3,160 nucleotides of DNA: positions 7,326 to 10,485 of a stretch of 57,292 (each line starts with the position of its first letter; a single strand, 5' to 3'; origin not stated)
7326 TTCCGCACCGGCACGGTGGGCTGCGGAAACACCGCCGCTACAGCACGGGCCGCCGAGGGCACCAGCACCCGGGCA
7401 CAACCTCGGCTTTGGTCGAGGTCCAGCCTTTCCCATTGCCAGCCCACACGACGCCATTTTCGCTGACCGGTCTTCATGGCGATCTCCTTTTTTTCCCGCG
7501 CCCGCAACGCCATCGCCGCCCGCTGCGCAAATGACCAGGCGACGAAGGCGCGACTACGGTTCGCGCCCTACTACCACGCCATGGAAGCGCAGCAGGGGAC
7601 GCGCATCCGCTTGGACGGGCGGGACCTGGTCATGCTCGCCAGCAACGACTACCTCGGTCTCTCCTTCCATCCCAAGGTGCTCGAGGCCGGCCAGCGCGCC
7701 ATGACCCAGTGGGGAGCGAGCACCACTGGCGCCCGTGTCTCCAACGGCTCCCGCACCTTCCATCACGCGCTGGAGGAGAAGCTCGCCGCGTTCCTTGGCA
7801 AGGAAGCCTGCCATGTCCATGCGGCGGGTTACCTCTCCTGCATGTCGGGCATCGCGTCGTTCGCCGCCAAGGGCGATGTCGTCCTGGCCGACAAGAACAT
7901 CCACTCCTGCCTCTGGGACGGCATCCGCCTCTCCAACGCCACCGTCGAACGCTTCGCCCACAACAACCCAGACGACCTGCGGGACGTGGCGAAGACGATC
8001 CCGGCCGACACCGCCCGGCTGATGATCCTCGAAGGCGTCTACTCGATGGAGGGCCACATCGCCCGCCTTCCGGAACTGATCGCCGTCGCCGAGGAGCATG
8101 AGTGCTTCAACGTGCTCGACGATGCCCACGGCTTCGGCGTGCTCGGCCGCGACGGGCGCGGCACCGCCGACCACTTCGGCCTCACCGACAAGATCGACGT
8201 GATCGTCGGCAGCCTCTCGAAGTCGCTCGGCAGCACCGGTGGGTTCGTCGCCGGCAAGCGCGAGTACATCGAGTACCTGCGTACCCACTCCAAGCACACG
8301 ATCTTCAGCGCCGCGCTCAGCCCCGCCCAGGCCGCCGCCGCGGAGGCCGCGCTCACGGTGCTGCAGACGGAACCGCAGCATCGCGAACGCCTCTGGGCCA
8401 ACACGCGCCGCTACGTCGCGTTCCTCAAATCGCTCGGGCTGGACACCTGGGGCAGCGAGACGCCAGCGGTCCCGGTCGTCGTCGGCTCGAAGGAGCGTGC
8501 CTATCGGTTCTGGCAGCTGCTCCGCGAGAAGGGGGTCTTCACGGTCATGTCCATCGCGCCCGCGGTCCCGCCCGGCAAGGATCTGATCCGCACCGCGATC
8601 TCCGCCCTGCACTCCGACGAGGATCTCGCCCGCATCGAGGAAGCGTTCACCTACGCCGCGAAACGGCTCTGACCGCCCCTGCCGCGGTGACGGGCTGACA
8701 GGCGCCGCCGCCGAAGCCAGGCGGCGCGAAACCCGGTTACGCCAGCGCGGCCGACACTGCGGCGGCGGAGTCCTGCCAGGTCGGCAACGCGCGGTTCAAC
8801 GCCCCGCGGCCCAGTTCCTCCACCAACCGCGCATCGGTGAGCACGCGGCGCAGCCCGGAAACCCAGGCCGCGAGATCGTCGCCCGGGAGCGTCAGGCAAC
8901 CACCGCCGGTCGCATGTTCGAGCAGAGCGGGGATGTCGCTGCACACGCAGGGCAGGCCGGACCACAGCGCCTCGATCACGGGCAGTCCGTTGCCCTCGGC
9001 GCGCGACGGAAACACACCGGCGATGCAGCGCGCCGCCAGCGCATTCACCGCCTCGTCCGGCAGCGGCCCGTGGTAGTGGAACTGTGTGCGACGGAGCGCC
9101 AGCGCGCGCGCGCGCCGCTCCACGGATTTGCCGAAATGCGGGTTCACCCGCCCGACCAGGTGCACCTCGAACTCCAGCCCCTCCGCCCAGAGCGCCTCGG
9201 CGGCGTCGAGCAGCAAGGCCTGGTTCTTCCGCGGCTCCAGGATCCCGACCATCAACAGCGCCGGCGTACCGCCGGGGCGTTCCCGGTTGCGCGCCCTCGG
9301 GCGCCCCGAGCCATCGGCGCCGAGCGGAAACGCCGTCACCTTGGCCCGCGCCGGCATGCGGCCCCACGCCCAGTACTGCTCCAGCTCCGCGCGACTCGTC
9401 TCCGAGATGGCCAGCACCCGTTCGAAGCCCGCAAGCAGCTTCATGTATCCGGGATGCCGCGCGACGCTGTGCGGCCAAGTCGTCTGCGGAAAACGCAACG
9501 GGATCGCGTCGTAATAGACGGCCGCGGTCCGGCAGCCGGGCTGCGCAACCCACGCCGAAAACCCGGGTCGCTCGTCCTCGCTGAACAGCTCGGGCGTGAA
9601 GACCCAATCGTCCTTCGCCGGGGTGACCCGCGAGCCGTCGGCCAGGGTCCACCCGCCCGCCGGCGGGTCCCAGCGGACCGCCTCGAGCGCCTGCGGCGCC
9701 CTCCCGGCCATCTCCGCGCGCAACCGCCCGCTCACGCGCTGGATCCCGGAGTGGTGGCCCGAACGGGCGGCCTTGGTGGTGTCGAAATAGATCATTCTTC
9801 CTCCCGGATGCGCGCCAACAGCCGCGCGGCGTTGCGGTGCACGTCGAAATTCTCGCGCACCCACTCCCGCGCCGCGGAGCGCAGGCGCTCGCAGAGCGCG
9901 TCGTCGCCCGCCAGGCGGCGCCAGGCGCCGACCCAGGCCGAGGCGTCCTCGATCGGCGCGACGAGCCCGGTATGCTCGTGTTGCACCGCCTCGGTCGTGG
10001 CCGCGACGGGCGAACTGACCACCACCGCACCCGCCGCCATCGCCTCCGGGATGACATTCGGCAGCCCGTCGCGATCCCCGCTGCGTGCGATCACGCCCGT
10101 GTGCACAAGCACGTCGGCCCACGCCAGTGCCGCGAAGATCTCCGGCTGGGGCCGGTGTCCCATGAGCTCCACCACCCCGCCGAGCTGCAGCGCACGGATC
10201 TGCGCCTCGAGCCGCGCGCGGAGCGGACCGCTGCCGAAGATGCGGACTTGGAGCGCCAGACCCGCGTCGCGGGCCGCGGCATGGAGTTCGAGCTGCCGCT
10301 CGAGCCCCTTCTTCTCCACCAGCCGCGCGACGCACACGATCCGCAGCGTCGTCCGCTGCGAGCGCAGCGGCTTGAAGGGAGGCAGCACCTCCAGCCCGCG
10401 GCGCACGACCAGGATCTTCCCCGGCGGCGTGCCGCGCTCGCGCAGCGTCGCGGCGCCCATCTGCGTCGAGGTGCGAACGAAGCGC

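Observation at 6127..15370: Non-canonical lipid/glycolipid cluster: Spt-like synthase and FabV facing an ACP-DH, KAS, SDR and three-glycosyltransferase operon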

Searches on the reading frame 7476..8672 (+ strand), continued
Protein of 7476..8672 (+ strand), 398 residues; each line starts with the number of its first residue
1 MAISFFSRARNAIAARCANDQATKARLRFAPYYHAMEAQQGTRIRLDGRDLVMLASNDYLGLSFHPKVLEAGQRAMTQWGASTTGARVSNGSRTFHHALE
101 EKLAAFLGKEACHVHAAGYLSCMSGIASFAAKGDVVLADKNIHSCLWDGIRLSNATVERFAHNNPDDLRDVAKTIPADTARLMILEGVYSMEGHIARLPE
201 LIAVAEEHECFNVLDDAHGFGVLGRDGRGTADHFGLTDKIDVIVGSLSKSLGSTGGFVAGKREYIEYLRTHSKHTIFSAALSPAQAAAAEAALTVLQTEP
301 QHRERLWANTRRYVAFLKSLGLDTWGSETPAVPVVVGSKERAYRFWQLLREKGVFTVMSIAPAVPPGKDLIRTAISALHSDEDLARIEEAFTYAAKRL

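Call 58: find_related_loci(query=A2, collection=metagenome_contigs, flank=10000)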
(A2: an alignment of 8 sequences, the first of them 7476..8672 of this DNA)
Query A2 (398 aa) in metagenome_contigs; peptide patterns used: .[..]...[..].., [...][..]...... (x = any residue, [..] = any of these).
600 stretches matched a pattern (row limit reached: there are more); 556 encode a relative of the query (tblastn E <= 1e-3); the best 80 are kept; 80 distinct loci.
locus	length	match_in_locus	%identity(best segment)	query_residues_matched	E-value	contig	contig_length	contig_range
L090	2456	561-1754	89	1-398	0e+0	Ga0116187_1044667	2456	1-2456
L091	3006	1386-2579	74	1-398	0e+0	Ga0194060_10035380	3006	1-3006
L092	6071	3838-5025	74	1-397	0e+0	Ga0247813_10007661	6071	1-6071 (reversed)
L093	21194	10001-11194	73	1-398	0e+0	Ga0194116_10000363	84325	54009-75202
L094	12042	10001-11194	73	1-398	0e+0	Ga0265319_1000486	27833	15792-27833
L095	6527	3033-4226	73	1-398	0e+0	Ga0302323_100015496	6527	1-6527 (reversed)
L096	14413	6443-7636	72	1-398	0e+0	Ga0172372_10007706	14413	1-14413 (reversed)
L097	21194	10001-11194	71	1-398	0e+0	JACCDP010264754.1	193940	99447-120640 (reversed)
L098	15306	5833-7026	72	1-398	0e+0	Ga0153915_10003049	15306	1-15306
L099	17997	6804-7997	73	1-398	0e+0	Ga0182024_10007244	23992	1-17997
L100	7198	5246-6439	71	1-398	0e+0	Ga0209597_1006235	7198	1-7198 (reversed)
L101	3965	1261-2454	71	1-398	0e+0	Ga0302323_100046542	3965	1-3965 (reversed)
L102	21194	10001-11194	71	1-398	0e+0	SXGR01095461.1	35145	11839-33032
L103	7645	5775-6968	72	1-398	0e+0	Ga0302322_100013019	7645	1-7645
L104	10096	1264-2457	71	1-398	0e+0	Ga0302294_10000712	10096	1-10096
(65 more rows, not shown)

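Call 60: search_protein_families(library=pfam, proteins=[L003:7241-8752:+], max_evalue=1)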
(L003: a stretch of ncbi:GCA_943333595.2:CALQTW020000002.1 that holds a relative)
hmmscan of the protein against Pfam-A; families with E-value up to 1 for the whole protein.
L003:7241-8752:+ (503 aa): 1 family
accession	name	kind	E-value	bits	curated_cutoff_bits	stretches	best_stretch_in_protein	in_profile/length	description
PF13231.12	PMT_2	-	3.9e-07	30.9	26.1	1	122-234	26-139/160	Dolichyl-phosphate-mannose-protein mannosyltransferase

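Call 67: list_cluster_members(proteins=[window:7476-8672:+, window:11037-12224:-, window:12228-13055:-, window:13081-14382:-, window:14456-15370:-])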
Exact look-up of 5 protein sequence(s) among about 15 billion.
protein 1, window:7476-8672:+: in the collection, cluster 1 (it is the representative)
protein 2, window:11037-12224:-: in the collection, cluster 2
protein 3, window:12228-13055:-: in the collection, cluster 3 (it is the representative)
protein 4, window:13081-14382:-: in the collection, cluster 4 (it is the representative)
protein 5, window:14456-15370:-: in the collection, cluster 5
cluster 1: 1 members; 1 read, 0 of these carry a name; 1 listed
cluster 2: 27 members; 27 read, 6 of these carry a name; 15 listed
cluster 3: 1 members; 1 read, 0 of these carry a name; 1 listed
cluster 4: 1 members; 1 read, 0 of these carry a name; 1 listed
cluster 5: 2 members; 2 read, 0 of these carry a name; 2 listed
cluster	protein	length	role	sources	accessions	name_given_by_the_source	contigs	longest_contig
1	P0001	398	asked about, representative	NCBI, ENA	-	-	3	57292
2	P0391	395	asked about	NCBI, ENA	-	-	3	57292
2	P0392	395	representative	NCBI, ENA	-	-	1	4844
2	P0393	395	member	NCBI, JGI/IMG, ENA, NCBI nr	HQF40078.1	MAG TPA: glycosyltransferase [Opitutaceae bacterium] | glycosyltransferase [Opitutaceae bacterium]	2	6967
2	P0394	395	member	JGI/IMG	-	processive 1,2-diacylglycerol beta-glucosyltransferase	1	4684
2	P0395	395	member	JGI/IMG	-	processive 1,2-diacylglycerol beta-glucosyltransferase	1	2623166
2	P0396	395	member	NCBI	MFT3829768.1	MAG: glycosyltransferase [Opitutaceae bacterium]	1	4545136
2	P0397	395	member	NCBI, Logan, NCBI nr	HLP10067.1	MAG TPA: glycosyltransferase [Opitutaceae bacterium] | glycosyltransferase [Opitutaceae bacterium]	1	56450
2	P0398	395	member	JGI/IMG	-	processive 1,2-diacylglycerol beta-glucosyltransferase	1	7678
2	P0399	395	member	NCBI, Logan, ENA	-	-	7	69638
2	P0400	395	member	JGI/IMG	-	-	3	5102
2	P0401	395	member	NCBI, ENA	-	-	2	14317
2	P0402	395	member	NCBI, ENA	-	-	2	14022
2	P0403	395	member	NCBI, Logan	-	-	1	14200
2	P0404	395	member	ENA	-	-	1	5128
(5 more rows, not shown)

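Call 70: search_solved_structures(query=window:7476-8672:+, max_evalue=3e-72, show_alignments=5)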
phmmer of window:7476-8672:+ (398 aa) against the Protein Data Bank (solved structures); distinct sequences matched with E-value up to 3e-72: 5.
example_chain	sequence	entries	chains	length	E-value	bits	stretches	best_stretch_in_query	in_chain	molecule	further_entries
3a2b_A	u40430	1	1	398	3.1e-90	305.9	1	26-386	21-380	Serine palmitoyltransferase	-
8guh_A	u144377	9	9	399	3.1e-90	305.9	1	26-386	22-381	Serine palmitoyltransferase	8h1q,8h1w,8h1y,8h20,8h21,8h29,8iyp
8s1y_A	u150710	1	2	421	9.5e-76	258.3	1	34-398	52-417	8-amino-7-oxononanoate synthase/2-amino-3-ketobutyrate coenzyme A ligase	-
7poa_A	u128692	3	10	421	3.2e-75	256.5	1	34-398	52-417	8-amino-7-oxononanoate synthase/2-amino-3-ketobutyrate coenzyme A ligase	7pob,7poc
2x8u_A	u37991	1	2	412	2.5e-72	247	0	31-394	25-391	SERINE PALMITOYLTRANSFERASE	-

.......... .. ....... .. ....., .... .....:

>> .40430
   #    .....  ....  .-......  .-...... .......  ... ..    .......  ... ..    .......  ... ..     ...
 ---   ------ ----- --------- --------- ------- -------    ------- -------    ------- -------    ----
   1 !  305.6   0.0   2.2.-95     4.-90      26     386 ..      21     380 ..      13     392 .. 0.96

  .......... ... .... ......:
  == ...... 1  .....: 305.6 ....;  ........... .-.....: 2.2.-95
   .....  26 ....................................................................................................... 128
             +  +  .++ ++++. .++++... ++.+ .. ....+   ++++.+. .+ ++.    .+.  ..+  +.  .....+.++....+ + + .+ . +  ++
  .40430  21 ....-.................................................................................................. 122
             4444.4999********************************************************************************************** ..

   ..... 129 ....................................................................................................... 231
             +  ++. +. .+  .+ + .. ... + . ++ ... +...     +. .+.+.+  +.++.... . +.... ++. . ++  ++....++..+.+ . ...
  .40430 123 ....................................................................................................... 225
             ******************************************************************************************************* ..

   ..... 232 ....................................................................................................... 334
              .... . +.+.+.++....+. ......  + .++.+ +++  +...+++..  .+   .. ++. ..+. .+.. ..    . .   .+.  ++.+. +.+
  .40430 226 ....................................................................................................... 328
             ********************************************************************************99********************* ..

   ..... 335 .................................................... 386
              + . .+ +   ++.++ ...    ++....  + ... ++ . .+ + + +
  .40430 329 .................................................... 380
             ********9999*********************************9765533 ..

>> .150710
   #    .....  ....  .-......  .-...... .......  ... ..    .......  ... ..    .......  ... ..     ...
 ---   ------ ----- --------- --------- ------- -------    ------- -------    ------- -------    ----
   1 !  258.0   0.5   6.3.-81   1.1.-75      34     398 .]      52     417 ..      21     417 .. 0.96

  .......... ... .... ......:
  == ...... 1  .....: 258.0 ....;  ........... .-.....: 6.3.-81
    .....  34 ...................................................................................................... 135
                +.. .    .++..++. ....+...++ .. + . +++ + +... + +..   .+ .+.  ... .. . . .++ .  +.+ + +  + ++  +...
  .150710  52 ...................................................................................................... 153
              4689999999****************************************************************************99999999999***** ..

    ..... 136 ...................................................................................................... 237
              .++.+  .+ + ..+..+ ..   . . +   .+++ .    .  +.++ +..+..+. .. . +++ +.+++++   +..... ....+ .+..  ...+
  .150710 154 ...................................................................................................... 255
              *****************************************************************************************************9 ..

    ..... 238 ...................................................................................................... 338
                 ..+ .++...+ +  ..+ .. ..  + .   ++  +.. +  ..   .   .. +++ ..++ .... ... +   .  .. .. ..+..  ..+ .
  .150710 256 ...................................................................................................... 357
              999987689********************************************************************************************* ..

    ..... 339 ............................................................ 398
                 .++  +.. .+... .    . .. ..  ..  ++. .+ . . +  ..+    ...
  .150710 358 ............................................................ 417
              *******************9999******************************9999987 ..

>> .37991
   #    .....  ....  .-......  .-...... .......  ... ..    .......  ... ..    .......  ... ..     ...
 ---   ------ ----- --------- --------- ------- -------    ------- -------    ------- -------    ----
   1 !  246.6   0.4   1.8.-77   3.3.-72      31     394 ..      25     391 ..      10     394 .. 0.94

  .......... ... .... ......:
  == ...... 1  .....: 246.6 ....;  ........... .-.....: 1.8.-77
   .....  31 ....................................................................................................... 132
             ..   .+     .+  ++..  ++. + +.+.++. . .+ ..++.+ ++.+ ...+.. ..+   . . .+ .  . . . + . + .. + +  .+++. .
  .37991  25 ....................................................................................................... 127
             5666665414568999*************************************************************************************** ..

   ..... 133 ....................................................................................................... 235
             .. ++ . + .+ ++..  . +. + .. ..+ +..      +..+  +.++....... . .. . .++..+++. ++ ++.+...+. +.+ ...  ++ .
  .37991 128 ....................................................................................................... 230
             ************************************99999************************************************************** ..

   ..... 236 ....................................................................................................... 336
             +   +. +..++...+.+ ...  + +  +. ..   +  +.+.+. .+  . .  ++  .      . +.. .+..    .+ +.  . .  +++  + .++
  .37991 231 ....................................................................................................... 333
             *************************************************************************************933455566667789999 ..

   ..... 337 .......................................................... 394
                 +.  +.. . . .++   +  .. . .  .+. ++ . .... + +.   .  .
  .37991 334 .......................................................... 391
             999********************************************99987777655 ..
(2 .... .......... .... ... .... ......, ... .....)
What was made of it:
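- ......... and LEGVYSM are shared with S. wittichii SPT (call 70).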

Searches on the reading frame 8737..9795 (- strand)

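Call 5: search_protein_families(library=ncbifam, proteins=[window:8737-9795:-], max_evalue=0.001)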
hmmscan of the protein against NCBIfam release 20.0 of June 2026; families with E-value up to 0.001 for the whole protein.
window:8737-9795:- (352 aa): 8 families
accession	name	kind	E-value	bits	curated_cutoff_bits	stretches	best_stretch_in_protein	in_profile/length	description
TIGR04047.1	MSMEG_0565_glyc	hypoth_equivalog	4.2e-18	65.6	259.85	1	126-346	141-366/373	MSMEG_0565 family glycosyltransferase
NF041876.1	EPS_EpsE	equivalog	4.6e-09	36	400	1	145-343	182-383/389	exopolysaccharide biosynthesis GT4 family glycosyltransferase EpsE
TIGR04348.1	TIGR04348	equivalog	7.4e-09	35.1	300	1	179-289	139-245/310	selenoneine biosynthesis selenosugar synthase SenB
NF038295.1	EPS_HpsP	equivalog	1.4e-07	30.9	550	1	173-341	203-372/388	hormogonium polysaccharide biosynthesis glycosyltransferase HpsP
TIGR03449.1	mycothiol_MshA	equivalog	2.2e-07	30.1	462.5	1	167-349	207-398/406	D-inositol-3-phosphate glycosyltransferase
TIGR03088.1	stp2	hypoth_equivalog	4.6e-05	22.6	409.05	1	181-335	198-352/374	TIGR03088 family PEP-CTERM/XrtA system glycosyltransferase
NF041010.1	glycosy_Agl16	equivalog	4.7e-05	22.4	575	1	152-337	157-333/352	glycosylation protein Agl16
NF038229.1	Glyco4_Geo_Pelo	equivalog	0.00046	19.3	400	1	147-294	129-278/338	GPMC system family 4 glycosyltransferase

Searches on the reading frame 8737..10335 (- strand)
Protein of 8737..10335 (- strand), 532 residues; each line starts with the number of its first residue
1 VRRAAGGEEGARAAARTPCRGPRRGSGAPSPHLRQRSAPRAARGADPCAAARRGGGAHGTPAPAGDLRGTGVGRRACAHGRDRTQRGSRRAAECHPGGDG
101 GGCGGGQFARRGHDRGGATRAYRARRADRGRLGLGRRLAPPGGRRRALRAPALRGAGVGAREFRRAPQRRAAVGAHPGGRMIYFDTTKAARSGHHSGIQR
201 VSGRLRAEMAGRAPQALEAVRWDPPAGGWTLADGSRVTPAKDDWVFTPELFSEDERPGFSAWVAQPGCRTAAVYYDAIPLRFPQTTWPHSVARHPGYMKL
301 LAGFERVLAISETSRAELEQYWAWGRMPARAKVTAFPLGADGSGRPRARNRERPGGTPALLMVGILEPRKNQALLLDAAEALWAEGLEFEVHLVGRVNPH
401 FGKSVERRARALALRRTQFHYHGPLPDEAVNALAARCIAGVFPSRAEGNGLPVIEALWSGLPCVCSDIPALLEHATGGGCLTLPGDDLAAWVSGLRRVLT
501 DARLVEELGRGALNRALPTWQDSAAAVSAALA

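Call 3: search_protein_families(library=pfam, proteins=[window:8737-10335:-], max_evalue=0.001)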
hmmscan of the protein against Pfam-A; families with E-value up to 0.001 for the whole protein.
window:8737-10335:- (532 aa): 3 families
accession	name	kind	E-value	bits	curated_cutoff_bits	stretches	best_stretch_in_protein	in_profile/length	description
PF13692.12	Glyco_trans_1_4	-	1.2e-18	68.1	27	1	358-501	2-142/142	Glycosyl transferases group 1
PF00534.26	Glycos_transf_1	-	1.5e-18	67.4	26.4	1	352-512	10-169/172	Glycosyl transferases group 1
PF20706.3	GT4-conflict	-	3.4e-07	30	26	1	316-467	159-312/385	Family 4 Glycosyltransferase in conflict systems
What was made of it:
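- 8737..9795 (-): GT4 glycosyltransferase (GT4a), last gene of the minus-strand unit, converging on the AOS. Glycos_transf_1 and Glyco_trans_1_4 (call 3).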
